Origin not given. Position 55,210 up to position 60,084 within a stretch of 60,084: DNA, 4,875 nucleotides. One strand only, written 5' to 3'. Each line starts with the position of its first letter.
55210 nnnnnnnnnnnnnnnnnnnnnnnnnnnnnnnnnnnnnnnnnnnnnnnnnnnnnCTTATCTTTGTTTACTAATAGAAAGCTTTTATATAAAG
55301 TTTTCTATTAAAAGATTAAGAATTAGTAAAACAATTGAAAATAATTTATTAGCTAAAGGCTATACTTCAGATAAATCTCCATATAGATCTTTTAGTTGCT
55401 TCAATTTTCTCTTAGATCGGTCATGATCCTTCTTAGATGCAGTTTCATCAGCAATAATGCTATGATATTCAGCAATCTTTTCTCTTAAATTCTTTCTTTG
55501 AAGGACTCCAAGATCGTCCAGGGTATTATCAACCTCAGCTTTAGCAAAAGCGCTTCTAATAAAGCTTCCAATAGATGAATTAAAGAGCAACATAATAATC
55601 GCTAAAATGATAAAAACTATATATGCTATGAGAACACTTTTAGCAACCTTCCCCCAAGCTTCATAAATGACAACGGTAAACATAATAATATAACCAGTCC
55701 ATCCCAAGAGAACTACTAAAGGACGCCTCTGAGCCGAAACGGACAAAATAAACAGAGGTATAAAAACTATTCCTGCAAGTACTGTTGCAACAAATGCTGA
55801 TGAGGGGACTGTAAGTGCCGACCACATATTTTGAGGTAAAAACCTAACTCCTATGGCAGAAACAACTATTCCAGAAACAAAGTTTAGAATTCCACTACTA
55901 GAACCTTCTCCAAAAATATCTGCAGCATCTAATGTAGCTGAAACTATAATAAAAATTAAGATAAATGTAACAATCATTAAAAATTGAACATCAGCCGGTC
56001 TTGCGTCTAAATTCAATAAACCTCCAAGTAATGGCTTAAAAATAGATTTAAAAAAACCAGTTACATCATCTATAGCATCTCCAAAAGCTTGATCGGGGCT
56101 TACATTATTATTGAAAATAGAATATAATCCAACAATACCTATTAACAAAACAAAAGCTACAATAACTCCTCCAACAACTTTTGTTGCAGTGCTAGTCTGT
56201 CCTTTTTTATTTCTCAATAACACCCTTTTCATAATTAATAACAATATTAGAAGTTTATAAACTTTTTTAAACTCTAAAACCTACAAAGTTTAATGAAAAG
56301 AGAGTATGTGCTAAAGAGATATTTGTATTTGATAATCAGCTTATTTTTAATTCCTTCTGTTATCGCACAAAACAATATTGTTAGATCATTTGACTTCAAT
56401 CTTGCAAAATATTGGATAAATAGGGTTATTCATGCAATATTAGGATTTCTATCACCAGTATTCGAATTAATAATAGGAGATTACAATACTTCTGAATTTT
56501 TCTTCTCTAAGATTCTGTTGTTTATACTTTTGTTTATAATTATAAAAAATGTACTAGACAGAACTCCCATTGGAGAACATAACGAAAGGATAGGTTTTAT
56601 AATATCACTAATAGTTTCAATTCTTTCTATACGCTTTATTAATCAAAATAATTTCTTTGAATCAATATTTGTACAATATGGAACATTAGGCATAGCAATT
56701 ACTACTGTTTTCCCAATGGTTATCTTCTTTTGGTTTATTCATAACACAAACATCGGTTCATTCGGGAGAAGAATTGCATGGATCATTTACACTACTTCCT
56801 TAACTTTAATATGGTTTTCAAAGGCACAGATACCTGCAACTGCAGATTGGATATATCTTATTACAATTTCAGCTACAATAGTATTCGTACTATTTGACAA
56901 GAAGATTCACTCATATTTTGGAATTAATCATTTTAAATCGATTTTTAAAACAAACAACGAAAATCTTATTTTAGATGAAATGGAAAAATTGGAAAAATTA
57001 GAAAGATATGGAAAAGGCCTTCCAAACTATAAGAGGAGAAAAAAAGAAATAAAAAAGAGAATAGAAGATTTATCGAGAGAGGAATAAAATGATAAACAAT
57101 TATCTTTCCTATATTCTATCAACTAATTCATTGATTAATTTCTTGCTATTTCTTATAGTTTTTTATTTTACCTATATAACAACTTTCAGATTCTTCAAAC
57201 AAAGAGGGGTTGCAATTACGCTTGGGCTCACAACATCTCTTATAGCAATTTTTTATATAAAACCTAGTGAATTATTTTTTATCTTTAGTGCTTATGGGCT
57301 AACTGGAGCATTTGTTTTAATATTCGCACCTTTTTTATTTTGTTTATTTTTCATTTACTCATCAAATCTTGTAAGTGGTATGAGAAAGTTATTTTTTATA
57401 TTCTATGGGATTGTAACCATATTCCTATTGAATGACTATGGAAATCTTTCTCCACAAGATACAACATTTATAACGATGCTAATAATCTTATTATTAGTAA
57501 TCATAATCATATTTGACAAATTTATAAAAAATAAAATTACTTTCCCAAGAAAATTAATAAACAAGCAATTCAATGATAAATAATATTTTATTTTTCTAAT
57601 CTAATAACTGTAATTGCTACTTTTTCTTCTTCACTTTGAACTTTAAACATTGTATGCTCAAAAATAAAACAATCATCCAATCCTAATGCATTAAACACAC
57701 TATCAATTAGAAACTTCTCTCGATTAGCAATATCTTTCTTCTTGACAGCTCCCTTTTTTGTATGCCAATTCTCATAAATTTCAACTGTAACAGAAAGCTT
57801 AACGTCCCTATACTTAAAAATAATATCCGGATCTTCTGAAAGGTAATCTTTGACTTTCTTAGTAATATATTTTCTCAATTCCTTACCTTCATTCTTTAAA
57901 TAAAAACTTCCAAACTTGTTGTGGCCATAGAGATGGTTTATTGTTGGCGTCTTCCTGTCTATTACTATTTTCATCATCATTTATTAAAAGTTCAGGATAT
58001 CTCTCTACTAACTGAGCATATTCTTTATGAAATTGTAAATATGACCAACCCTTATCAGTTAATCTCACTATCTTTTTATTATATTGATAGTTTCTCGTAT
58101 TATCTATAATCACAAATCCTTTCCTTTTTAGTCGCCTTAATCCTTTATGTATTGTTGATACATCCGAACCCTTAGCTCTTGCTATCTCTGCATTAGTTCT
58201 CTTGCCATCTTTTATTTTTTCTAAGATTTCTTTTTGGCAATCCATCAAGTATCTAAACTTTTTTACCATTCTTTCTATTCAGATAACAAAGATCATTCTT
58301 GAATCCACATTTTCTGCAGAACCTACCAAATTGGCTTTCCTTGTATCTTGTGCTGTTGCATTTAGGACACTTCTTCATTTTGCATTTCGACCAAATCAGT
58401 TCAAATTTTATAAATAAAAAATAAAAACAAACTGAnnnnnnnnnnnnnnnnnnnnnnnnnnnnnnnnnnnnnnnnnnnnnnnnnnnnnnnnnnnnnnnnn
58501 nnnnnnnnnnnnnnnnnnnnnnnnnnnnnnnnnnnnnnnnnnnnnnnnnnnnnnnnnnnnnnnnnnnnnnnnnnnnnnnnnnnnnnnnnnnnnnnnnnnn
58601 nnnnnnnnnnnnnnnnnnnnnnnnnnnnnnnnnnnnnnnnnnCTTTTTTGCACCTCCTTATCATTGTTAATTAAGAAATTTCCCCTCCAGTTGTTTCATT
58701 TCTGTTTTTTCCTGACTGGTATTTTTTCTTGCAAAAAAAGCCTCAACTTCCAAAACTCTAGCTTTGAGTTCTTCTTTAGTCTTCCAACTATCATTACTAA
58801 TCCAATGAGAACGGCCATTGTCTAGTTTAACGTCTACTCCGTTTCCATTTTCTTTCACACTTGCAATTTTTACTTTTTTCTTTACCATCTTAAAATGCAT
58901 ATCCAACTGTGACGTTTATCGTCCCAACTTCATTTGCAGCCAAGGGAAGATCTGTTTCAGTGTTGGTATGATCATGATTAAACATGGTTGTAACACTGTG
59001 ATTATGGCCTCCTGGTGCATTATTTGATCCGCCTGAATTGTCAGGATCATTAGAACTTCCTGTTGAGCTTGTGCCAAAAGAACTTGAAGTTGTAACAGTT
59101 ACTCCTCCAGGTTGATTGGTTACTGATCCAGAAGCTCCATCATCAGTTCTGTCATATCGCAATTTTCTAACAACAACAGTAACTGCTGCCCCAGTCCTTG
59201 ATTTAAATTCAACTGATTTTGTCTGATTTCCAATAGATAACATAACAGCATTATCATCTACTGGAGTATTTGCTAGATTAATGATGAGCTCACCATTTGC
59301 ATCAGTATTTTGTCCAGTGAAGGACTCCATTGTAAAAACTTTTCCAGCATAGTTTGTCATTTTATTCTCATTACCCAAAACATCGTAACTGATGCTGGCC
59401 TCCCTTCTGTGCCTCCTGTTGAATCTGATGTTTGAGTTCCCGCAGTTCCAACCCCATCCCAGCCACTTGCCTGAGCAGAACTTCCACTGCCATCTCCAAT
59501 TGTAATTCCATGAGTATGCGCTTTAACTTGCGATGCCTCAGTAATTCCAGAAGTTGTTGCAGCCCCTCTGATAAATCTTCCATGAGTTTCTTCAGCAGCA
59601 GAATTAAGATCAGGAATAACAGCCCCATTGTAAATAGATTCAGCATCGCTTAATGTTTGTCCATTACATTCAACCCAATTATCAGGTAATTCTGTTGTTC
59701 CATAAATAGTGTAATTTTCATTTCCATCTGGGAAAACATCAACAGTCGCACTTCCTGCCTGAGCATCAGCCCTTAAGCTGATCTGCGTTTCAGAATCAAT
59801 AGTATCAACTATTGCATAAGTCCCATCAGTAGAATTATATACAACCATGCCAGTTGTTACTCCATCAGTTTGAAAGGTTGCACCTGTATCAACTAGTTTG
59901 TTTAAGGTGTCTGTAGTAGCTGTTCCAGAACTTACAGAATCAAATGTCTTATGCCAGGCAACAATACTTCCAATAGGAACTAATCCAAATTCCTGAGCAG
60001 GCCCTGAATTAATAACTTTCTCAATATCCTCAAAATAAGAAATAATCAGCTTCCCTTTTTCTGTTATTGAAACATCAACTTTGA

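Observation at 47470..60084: Integrated tailed-virus-like element in an AT-rich (possibly DPANN-like) archaeon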

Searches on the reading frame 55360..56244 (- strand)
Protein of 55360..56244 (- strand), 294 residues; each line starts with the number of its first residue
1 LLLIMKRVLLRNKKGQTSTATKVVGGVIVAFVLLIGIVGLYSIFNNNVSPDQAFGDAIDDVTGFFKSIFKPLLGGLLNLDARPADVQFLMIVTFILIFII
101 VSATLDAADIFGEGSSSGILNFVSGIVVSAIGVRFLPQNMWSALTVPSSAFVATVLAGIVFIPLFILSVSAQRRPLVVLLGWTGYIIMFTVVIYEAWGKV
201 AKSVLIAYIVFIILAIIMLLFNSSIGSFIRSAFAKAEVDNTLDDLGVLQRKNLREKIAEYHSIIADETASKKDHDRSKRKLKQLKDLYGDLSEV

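Call 5: search_protein_families(library=pfam, max_evalue=0.01, proteins=[window:55360-56244:-])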
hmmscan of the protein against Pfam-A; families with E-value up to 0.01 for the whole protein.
window:55360-56244:- (294 aa): 0 families

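Call 10: search_protein_families(library=phrogs, max_evalue=0.01, proteins=[window:55360-56244:-])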
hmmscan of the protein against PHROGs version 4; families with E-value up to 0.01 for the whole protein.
window:55360-56244:- (294 aa): 0 families

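Call 68: search_protein_families(library=padloc, max_evalue=0.01, proteins=[window:55360-56244:-])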
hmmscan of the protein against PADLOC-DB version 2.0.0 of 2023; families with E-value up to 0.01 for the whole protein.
window:55360-56244:- (294 aa): 0 families
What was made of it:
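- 52685..57583 (.): Low-GC (28.6%) block. It holds five multi-pass membrane proteins: 202 aa (52685-53293, +), 247 aa (53290-54033, -), 294 aa (55360-56244, -), 264 aa (56293-57087, +) and 164 aa (57089-57583, +). They surround the AAA_14/DUF4143 ATPase (53994-55262, -). The membrane proteins hit no family (calls 5, 10, 68).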

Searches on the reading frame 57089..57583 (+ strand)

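Call 5: search_protein_families(library=pfam, max_evalue=0.01, proteins=[window:57089-57583:+])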
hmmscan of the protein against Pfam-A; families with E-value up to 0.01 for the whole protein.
window:57089-57583:+ (164 aa): 1 family
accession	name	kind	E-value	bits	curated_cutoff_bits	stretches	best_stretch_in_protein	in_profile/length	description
PF24226.1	DUF7442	-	0.00034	20.9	23.8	1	102-151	3-53/79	Phage membrane protein Family of unknown function (DUF7442)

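Call 10: search_protein_families(library=phrogs, max_evalue=0.01, proteins=[window:57089-57583:+])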
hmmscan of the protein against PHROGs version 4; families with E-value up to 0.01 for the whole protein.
window:57089-57583:+ (164 aa): 1 family
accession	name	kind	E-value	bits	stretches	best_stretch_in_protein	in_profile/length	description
phrog_4804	-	unknown function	0.0067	17.4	1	101-141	4-44/81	-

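Call 68: search_protein_families(library=padloc, max_evalue=0.01, proteins=[window:57089-57583:+])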
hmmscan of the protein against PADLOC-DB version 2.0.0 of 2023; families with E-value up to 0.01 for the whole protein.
window:57089-57583:+ (164 aa): 0 families

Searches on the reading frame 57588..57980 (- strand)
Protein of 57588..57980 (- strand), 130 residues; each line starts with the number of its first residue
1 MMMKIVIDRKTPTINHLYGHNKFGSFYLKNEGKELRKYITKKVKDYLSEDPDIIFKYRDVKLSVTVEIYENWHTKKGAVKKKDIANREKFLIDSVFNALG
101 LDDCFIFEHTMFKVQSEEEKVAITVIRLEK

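Call 4: search_protein_families(library=pfam, max_evalue=0.01, proteins=[window:57588-57980:-])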
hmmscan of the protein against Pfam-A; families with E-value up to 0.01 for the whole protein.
window:57588-57980:- (130 aa): 1 family
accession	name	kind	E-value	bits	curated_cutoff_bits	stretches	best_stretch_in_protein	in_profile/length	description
PF05866.16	RusA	-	8e-09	36.6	22.8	1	13-125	7-123/124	Endodeoxyribonuclease RusA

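Call 9: search_protein_families(library=phrogs, max_evalue=0.01, proteins=[window:57588-57980:-])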
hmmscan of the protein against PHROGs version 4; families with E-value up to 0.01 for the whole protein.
window:57588-57980:- (130 aa): 2 families
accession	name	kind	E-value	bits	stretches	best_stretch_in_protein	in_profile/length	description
phrog_140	-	DNA, RNA and nucleotide metabolism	4.2e-05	24.3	1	11-129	47-169/219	RusA-like Holliday junction resolvase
phrog_11573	-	unknown function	0.0098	17.2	0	36-119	19-99/110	-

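Call 12: find_encoding_contigs(protein=window:57588-57980:-, flank=10000, max_places=10)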
Protein window:57588-57980:- (130 aa): no gene with exactly this product is on record in the collection.

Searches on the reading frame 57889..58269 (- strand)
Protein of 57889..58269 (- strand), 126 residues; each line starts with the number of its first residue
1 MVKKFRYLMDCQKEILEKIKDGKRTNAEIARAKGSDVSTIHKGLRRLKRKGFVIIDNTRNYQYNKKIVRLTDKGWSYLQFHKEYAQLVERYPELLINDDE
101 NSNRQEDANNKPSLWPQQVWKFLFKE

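Call 4: search_protein_families(library=pfam, max_evalue=0.01, proteins=[window:57889-58269:-])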
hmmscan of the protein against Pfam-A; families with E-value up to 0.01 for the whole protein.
window:57889-58269:- (126 aa): 7 families
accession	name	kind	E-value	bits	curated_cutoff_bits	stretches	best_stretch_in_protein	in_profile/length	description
PF01978.25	TrmB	-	0.00014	22.1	25.6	1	20-64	19-63/68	Sugar-specific transcriptional regulator TrmB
PF01726.22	LexA_DNA_bind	-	0.0004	20.6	23.7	1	10-59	6-62/65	LexA DNA binding domain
PF14947.12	HTH_45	-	0.0012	19.2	25.5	1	13-86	9-74/77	Winged helix-turn-helix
PF13412.12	HTH_24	-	0.0027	17.7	21.9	1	20-53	14-47/48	Winged helix-turn-helix DNA-binding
PF24409.1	wHTH-PRTase_assc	-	0.0038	17.7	27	0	15-83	3-60/83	wHTH-PRTase associated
PF10711.15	DUF2513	-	0.0043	17.8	29.6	1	9-80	4-80/100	Hypothetical protein (DUF2513)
PF01022.26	HTH_5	-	0.0044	17.3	22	1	14-53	6-45/47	Bacterial regulatory protein, arsR family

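Call 9: search_protein_families(library=phrogs, max_evalue=0.01, proteins=[window:57889-58269:-])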
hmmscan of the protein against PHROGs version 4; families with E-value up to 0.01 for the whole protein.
window:57889-58269:- (126 aa): 6 families
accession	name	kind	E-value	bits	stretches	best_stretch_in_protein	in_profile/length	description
phrog_11046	-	transcription regulation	1.4e-06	29.1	1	22-91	23-90/94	transcriptional regulator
phrog_2440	-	transcription regulation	1.6e-06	29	1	14-91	32-108/126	transcriptional regulator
phrog_1123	-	unknown function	0.00011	23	1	10-63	31-86/112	-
phrog_1687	-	transcription regulation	0.0018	19.3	1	9-65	1-60/162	MarR family transcrition regulator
phrog_26711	-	head and packaging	0.0046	17.8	1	37-106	113-179/199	virion structural protein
phrog_11138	-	unknown function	0.0059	17.9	0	5-50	89-134/142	-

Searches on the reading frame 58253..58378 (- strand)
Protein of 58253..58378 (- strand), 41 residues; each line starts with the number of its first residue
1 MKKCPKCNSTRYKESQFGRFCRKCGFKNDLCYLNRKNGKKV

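Call 5: search_protein_families(library=pfam, max_evalue=0.01, proteins=[window:58253-58378:-])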
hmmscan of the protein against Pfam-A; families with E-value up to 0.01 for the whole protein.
window:58253-58378:- (41 aa): 1 family
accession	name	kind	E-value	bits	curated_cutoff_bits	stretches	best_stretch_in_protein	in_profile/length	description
PF13240.11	Zn_Ribbon_1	-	0.0048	17.1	25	0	19-27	14-22/23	zinc-ribbon domain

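Call 10: search_protein_families(library=phrogs, max_evalue=0.01, proteins=[window:58253-58378:-])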
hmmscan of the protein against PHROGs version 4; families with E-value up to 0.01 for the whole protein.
window:58253-58378:- (41 aa): 0 families

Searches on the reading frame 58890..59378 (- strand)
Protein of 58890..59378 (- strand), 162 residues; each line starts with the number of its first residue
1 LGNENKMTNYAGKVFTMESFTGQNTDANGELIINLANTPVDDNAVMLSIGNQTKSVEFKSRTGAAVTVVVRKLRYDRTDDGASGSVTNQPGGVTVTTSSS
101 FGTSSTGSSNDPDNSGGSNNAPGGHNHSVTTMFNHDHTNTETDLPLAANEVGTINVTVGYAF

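Call 5: search_protein_families(library=pfam, max_evalue=0.01, proteins=[window:58890-59378:-])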
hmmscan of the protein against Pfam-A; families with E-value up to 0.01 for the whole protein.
window:58890-59378:- (162 aa): 0 families

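Call 9: search_protein_families(library=phrogs, max_evalue=0.01, proteins=[window:58890-59378:-])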
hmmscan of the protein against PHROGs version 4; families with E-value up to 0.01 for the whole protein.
window:58890-59378:- (162 aa): 0 families
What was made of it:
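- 58667..59378 (-): 79-aa and 162-aa ORFs, conserved partners downstream of the tail fibre. No family hit (calls 5, 9).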

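Call 11: find_encoding_contigs(protein=window:58890-59378:-, flank=10000, max_places=10)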
Protein window:58890-59378:- (162 aa): no gene with exactly this product is on record in the collection.
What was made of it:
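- Tried and rejected: Exact look-ups of the 162-aa and 130-aa (RusA) ORFs found nothing, probably because gene callers chose other start codons (calls 11, 12).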

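Call 40: find_related_loci(query=window:58890-59378:-, collection=viral_contigs, flank=10000)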
Query window:58890-59378:- (162 aa) in viral_contigs; peptide patterns used: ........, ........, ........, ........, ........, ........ (x = any residue, [..] = any of these).
9 stretches matched a pattern, but none encodes a relative of the query by tblastn (E <= 1e-3).

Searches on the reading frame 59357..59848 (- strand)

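Call 5: search_protein_families(library=pfam, max_evalue=0.01, proteins=[window:59357-59848:-])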
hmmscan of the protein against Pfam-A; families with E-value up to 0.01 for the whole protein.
window:59357-59848:- (163 aa): 1 family
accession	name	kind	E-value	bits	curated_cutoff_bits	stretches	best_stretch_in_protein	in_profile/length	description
PF07484.17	Collar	-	0.003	17.9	24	1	48-70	5-27/57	Phage Tail Collar Domain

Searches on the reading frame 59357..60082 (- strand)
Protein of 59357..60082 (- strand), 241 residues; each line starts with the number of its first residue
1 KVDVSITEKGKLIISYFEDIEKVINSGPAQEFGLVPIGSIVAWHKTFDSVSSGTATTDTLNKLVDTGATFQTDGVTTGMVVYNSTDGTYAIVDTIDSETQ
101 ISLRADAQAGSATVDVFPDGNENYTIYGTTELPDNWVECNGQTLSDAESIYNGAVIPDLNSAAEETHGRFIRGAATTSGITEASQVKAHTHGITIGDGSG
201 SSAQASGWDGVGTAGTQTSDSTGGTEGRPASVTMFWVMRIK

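Call 9: search_protein_families(library=phrogs, max_evalue=0.01, proteins=[window:59357-60082:-])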
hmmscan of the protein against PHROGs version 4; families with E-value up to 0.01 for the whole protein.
window:59357-60082:- (241 aa): 3 families
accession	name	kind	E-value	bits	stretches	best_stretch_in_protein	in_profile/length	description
phrog_1800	-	tail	3.5e-07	30.5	1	89-193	360-466/545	tail collar fiber protein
phrog_327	-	tail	3.1e-05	24.5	1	116-239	300-440/618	tail protein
phrog_523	-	tail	0.00083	19.2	1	129-240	496-637/673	tail collar fiber protein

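Call 93: find_related_loci(query=A6, collection=viral_contigs, flank=10000)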
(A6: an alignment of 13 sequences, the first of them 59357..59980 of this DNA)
Query A6 (207 aa) in viral_contigs; peptide patterns used: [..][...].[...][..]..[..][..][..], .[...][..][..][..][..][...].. (x = any residue, [..] = any of these).
119 stretches matched a pattern; 63 encode a relative of the query (tblastn E <= 1e-3); 63 distinct loci.
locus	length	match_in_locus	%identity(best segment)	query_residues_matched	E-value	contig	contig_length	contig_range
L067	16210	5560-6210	45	2-207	6e-49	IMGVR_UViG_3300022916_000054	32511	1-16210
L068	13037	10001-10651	45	2-207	6e-49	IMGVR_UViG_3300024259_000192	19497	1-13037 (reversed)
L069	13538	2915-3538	43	1-207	1e-45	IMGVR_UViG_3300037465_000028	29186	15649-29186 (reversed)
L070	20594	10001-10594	45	2-204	1e-44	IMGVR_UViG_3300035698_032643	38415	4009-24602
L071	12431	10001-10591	46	1-207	5e-44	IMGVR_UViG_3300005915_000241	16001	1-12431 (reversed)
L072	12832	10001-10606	38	2-206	6e-41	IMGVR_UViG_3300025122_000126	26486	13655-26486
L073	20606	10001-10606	41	2-207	2e-40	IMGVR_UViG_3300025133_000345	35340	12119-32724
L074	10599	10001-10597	41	2-203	2e-38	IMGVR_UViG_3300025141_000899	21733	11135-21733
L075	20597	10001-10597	40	1-207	6e-37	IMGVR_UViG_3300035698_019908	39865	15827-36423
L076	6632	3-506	45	29-207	2e-36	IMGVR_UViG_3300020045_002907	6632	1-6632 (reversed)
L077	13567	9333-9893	41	1-207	2e-34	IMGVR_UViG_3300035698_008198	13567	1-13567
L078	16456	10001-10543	37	2-207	8e-33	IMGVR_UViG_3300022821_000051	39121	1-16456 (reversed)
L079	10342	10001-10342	43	3-126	5e-22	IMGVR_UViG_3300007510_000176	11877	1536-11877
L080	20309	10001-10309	44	95-207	2e-19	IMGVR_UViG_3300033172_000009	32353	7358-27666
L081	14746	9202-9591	40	91-207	2e-17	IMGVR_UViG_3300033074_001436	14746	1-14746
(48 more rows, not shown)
